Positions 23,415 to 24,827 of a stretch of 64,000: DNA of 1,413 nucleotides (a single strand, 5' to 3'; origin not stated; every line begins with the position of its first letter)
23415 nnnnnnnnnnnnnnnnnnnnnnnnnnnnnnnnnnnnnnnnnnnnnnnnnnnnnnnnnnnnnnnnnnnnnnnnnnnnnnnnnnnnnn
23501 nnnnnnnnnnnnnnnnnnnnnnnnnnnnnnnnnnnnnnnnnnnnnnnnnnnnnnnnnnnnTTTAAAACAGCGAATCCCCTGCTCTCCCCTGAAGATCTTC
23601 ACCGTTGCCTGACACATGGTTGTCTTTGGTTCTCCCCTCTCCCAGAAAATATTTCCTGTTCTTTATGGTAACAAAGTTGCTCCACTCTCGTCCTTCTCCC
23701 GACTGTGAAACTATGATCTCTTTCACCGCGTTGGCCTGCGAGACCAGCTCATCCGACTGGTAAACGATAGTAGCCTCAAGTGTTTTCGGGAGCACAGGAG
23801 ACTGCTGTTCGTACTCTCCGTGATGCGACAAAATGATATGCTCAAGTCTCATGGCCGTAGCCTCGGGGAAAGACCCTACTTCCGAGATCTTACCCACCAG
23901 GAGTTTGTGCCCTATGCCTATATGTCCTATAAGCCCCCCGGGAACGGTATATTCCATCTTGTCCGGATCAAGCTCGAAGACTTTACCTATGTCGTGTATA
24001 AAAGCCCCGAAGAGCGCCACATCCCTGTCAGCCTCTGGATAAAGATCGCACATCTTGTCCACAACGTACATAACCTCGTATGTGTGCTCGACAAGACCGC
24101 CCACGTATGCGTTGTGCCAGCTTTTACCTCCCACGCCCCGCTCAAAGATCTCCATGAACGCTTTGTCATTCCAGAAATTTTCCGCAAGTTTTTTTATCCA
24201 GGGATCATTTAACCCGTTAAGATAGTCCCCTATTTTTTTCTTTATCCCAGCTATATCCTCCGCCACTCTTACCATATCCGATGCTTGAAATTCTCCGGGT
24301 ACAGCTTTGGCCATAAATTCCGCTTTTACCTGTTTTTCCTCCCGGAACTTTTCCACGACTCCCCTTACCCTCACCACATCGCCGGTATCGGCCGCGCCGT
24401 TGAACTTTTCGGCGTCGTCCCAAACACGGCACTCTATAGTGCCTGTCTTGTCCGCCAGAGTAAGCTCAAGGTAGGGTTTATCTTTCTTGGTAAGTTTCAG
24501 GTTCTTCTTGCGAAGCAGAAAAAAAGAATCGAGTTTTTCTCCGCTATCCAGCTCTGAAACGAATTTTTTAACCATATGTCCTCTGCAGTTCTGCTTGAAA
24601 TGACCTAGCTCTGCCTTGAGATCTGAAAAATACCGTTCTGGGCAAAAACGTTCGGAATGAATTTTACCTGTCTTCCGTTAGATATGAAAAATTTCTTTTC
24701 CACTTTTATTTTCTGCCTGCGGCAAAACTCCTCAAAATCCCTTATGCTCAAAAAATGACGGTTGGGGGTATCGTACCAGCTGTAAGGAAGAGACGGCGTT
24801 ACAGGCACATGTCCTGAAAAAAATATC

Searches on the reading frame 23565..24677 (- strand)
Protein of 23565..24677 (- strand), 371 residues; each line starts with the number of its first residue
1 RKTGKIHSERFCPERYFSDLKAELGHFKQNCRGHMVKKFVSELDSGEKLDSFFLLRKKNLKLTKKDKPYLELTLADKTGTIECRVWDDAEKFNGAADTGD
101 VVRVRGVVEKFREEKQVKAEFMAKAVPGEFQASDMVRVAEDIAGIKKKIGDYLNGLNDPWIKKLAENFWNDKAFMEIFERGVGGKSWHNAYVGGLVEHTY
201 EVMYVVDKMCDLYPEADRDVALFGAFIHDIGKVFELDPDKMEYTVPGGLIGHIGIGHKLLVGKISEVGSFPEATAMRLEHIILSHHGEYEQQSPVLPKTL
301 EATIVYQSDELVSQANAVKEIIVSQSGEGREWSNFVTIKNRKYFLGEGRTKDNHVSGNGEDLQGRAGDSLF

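Call 43: search_protein_families(library=pfam, proteins=[window:23565-24677:-], max_evalue=0.001)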
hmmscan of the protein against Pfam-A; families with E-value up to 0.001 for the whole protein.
window:23565-24677:- (371 aa): 2 families
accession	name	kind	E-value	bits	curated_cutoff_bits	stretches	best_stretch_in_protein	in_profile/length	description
PF01966.28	HD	-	1.7e-12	48.1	22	1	196-311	2-113/116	HD domain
PF01336.31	tRNA_anti-codon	-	7.3e-11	42.3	27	1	64-120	12-70/75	OB-fold nucleic acid binding domain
